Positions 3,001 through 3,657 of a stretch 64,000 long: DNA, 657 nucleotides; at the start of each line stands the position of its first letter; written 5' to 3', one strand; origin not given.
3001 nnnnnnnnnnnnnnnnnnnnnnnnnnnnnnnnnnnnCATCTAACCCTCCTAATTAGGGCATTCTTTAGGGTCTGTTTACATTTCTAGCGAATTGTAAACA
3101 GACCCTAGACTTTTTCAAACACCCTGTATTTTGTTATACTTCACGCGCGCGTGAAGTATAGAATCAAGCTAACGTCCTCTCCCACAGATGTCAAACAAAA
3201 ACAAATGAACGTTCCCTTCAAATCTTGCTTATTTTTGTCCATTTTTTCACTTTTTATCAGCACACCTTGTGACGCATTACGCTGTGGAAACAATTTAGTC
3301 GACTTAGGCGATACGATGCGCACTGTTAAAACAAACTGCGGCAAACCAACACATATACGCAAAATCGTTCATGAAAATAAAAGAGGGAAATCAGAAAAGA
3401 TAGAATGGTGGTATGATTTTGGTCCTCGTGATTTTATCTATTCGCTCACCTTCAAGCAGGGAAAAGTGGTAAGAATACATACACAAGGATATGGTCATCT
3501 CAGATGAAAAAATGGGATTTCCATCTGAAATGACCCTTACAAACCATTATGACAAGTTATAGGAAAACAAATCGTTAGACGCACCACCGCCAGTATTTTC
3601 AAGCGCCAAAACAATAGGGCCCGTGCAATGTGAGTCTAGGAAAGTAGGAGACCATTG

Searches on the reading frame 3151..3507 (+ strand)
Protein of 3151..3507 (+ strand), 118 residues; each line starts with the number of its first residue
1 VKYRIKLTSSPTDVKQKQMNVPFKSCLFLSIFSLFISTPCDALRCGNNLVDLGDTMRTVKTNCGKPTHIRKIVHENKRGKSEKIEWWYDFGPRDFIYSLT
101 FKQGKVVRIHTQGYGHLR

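Call 60: search_protein_families(library=pfam, proteins=[window:3151-3507:+], max_evalue=0.001)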
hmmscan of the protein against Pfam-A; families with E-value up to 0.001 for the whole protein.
window:3151-3507:+ (118 aa): 1 family
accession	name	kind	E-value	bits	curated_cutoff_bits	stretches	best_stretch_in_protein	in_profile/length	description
PF11006.13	DUF2845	-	2e-16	60.5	21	1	41-111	2-89/90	Protein of unknown function (DUF2845)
